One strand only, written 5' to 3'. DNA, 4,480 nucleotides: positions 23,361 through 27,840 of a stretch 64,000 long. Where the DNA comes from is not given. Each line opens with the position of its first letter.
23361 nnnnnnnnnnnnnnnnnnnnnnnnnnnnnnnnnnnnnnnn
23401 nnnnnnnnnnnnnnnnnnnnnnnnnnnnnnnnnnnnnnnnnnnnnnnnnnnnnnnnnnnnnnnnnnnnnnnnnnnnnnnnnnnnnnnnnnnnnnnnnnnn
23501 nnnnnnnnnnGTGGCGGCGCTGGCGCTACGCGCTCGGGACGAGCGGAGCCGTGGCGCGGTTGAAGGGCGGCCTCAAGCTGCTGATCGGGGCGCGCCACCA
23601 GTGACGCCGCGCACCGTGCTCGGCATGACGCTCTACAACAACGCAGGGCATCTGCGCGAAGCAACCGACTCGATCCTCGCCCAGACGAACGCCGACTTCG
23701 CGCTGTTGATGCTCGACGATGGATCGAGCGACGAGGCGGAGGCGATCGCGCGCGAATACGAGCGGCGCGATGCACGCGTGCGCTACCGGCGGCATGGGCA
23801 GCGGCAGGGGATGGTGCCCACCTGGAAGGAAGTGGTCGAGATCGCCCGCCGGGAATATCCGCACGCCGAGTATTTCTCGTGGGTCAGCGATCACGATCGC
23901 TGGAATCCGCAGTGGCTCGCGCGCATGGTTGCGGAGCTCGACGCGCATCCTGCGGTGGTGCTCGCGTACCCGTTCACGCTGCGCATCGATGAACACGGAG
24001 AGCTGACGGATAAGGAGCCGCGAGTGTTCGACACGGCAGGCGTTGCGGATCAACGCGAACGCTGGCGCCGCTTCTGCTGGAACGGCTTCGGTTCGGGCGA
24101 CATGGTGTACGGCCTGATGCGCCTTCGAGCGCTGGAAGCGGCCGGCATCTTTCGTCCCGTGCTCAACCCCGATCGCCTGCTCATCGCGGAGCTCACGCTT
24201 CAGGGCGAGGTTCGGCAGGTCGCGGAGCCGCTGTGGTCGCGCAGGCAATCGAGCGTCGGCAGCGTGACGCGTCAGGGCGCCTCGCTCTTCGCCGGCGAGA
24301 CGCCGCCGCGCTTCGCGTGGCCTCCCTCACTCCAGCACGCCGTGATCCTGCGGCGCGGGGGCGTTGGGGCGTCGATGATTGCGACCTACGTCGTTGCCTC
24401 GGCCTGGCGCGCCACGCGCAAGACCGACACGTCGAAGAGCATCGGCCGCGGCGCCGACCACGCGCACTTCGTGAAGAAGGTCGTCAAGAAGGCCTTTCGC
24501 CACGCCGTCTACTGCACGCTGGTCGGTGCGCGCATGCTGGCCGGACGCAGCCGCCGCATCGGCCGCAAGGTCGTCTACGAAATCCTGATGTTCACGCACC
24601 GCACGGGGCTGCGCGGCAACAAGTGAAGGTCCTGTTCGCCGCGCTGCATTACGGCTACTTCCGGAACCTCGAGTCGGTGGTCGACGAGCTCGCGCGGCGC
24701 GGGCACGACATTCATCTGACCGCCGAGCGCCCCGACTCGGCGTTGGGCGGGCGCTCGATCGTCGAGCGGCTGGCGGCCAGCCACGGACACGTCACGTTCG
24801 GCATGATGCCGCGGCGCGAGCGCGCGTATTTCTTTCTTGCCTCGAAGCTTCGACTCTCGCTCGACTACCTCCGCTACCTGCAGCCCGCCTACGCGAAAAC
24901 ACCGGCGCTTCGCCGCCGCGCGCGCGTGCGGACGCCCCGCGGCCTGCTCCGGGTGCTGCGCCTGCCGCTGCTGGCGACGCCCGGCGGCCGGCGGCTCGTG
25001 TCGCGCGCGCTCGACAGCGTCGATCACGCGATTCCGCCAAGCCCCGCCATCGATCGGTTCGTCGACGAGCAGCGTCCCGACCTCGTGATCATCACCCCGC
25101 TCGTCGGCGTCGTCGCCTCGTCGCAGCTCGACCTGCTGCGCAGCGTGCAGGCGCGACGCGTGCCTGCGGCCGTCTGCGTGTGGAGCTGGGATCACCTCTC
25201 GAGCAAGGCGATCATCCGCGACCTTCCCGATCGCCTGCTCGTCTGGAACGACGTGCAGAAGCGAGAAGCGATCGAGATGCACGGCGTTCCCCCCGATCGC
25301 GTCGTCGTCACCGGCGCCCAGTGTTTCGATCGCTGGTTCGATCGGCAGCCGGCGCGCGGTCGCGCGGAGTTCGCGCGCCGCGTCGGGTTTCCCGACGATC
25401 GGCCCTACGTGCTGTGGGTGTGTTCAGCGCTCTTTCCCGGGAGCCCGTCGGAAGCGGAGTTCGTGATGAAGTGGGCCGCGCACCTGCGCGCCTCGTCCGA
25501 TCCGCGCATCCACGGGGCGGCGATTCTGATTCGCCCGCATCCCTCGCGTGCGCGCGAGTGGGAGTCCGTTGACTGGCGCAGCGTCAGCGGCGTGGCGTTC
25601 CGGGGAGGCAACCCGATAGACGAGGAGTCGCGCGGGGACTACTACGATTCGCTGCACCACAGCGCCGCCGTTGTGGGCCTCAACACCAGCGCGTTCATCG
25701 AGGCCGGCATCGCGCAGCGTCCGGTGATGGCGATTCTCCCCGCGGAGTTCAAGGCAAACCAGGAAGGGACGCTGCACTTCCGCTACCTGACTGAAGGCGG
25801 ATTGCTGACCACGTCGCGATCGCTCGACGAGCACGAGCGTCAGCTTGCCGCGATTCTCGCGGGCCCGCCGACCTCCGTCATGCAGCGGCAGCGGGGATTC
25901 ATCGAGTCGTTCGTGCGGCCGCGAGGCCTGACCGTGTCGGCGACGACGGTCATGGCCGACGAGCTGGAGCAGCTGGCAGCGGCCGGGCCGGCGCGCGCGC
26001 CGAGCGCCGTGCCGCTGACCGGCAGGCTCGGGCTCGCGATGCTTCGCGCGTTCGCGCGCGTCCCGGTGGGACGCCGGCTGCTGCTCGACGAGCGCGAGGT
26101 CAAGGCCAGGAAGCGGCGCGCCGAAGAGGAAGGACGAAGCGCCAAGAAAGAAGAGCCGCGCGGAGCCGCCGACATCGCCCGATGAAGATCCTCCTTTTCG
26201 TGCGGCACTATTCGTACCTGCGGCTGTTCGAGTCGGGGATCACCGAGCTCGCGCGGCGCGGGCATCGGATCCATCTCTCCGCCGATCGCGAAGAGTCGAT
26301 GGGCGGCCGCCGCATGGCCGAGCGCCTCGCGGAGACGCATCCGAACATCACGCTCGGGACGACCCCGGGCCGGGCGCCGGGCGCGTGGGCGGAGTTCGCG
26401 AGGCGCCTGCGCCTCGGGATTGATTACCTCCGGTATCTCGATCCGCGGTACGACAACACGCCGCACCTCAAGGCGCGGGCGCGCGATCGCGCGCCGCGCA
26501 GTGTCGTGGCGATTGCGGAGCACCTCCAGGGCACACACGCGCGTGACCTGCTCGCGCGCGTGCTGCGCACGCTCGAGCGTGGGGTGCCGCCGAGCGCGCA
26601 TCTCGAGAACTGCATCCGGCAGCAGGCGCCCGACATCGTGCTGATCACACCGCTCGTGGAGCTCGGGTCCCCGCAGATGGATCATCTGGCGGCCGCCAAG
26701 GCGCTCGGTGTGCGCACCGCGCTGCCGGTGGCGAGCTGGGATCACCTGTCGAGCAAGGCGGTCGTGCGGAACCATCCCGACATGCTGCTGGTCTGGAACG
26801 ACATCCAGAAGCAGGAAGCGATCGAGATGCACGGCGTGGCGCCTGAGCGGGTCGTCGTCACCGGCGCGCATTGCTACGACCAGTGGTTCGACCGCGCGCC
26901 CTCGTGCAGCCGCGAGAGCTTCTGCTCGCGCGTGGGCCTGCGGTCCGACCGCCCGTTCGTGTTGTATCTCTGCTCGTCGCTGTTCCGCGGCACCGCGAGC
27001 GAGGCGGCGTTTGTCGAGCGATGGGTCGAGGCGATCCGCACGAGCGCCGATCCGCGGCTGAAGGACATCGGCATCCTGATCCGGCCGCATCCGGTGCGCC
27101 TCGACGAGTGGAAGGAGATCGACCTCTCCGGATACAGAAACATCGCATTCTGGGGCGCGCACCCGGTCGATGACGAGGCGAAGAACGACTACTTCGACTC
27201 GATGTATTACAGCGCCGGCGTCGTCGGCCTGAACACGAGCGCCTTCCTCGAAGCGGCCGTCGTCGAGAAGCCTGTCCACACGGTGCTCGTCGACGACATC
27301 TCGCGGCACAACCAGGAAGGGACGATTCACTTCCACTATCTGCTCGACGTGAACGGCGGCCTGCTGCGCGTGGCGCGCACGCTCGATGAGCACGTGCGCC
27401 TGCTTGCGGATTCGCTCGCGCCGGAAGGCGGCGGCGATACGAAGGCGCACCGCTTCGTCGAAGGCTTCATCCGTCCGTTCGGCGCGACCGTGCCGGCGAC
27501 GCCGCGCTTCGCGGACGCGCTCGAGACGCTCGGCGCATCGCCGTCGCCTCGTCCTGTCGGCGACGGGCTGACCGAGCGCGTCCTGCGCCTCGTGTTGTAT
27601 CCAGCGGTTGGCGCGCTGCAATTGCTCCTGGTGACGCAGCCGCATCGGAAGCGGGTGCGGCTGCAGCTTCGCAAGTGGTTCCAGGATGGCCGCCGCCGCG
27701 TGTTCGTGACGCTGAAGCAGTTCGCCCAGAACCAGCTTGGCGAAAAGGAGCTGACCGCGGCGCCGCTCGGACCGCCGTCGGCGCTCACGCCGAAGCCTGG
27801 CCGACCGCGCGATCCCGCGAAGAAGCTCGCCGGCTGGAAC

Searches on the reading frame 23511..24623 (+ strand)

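Call 17: search_protein_families(library=pfam, proteins=[window:23511-24623:+], max_evalue=0.001)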
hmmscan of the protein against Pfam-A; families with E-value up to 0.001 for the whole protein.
window:23511-24623:+ (371 aa): 1 family
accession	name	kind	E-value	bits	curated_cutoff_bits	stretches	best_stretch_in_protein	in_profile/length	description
PF00535.33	Glycos_transf_2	-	6e-21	75.5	23.3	1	39-165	4-125/168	Glycosyl transferase family 2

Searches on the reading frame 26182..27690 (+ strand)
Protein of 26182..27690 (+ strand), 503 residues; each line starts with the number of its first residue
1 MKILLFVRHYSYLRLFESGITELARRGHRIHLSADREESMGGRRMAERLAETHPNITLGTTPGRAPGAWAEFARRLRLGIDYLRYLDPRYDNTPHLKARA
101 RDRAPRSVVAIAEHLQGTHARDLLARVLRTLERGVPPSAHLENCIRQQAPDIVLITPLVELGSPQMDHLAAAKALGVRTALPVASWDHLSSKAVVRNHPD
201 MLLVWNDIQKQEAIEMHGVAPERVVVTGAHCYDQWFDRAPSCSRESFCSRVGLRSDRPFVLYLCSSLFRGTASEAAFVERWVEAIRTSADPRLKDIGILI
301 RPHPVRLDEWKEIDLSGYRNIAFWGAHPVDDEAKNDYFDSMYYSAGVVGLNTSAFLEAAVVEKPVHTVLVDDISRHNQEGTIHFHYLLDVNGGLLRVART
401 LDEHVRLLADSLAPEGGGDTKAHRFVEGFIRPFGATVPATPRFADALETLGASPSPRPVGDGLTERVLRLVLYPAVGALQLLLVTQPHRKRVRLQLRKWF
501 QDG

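Call 55: predict_structure(alignment_id=A5)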
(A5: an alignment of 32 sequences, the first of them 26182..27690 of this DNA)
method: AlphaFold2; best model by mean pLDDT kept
length: 503 residues; sequences in the alignment: 32
mean_pLDDT: 91.9   pTM: 0.90
mean pLDDT of the five models: 91.9, 91.4, 90.2, 90.1, 89.9
residues with pLDDT >= 90: 395; 70-90: 85; 50-70: 17; < 50: 6
segments of 3 or more residues with pLDDT < 50: 500-503
pLDDT, mean of each block of 10 residues (from residue 1): 96 94 98 91 94 97 93 96 93 90 97 94 95 95 98 89 92 97 91 88 96 94 98 94 98 96 87 92 96 95 90 93 90 95 95 93 93 77 85 91 95 71 94 96 98 94 93 96 80 61 46
secondary structure, 60 per line:
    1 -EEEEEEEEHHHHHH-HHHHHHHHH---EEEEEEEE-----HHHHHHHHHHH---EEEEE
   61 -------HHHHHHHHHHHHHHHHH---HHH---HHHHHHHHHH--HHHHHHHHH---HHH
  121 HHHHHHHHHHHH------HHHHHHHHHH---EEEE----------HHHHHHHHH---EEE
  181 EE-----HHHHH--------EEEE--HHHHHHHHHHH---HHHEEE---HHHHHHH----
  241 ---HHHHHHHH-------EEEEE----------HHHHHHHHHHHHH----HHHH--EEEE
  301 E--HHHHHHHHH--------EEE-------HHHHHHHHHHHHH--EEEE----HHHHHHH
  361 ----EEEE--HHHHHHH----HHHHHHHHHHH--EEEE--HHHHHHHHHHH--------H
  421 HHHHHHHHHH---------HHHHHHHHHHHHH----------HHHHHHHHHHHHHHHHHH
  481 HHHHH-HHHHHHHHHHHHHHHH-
elements in order: E2-9 H10-15 H17-25 E29-36 H42-52 E56-60 H68-84 H94-103 H106-114 H118-132 H139-148 E152-155 H166-174 E178-182 H188-192 E201-204 H207-217 E224-226 H230-236 H244-251 E259-263 H274-286 H291-294 E297-301 H304-312 E321-323 H331-343 E346-349 H354-360 E365-368 H371-377 H382-392 E395-398 H401-411 H420-430 H440-452 H463-485 H487-502

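Call 57: fold_search(model_id=the predicted structure, library=pdb)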
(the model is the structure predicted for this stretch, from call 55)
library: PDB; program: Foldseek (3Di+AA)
matches with E <= 10: 1488; with E <= 0.001: 291
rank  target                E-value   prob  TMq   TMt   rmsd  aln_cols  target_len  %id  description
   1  5xvs_A                1.2e-09  1.00  0.46  0.63   8.9       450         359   12  Crystal structure of UDP-GlcNAc 2-epimerase NeuC complexed with UDP (released 2018-04-11)
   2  8sxw_A                1.9e-09  1.00  0.51  0.68   7.2       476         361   14  X-ray crystal structure of UDP- 2,3-diacetamido-2,3-dideoxy-glucuronic acid-2-epimerase from Thermus thermophilus stra (released 2023-09-13)
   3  5xvs_B                3.0e-09  1.00  0.42  0.55   9.5       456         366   12  Crystal structure of UDP-GlcNAc 2-epimerase NeuC complexed with UDP (released 2018-04-11)
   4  5zlr_A                3.1e-09  1.00  0.45  0.59   9.0       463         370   12  Structure of NeuC (released 2018-05-16)
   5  1f6d_A                4.2e-09  1.00  0.53  0.69   7.2       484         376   12  THE STRUCTURE OF UDP-N-ACETYLGLUCOSAMINE 2-EPIMERASE FROM E. COLI. (released 2000-12-13)
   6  4neq                  4.2e-09  1.00  0.49  0.67   7.6       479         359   14  The structure of UDP-GlcNAc 2-epimerase from Methanocaldococcus jannaschii (released 2014-04-23)
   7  1f6d_C                4.4e-09  1.00  0.49  0.64   6.7       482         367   13  THE STRUCTURE OF UDP-N-ACETYLGLUCOSAMINE 2-EPIMERASE FROM E. COLI. (released 2000-12-13)
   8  1f6d_B                5.1e-09  1.00  0.51  0.67   7.2       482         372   12  THE STRUCTURE OF UDP-N-ACETYLGLUCOSAMINE 2-EPIMERASE FROM E. COLI. (released 2000-12-13)
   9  3beo_A                5.4e-09  1.00  0.49  0.63   8.0       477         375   14  A Structural Basis for the allosteric regulation of non-hydrolyzing UDP-GlcNAc 2-epimerases (released 2008-02-19)
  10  8sxv_A                5.4e-09  1.00  0.48  0.65   8.2       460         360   14  X-ray crystal structure of UDP- 2,3-diacetamido-2,3-dideoxy-glucuronic acid-2-epimerase from Thermus thermophilus stra (released 2023-09-13)
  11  8b5s_B                5.7e-09  1.00  0.47  0.61   8.3       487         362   12  Crystal Structure of P. aeruginosa WaaG in complex with UDP-glucose (released 2023-10-04)
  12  7mi0                  6.6e-09  1.00  0.50  0.64   6.6       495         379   12  Crystal Structure of Glycosyltransferase from Rickettsia africae ESF-5 (released 2021-04-28)
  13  3c48_A                6.6e-09  1.00  0.29  0.35  14.3       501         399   12  Structure of the retaining glycosyltransferase MshA: The first step in mycothiol biosynthesis. Organism: Corynebacteri (released 2008-03-25)
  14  8sxw_D                7.6e-09  1.00  0.51  0.68   7.0       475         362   14  X-ray crystal structure of UDP- 2,3-diacetamido-2,3-dideoxy-glucuronic acid-2-epimerase from Thermus thermophilus stra (released 2023-09-13)
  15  3c4q_B                8.8e-09  1.00  0.47  0.57   8.0       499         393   14  Structure of the retaining glycosyltransferase MshA : The first step in mycothiol biosynthesis. Organism : Corynebacte (released 2008-04-01)
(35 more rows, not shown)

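Call 76: search_protein_families(library=ncbifam, proteins=[window:26182-27690:+], max_evalue=0.01)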
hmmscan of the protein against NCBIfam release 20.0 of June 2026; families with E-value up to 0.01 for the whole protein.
window:26182-27690:+ (503 aa): 1 family
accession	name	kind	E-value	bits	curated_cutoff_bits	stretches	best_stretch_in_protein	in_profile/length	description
NF046086.1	BFO_1060_trans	domain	1e-06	28.1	200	1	198-277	104-180/365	BFO_1060 family glycosyltransferase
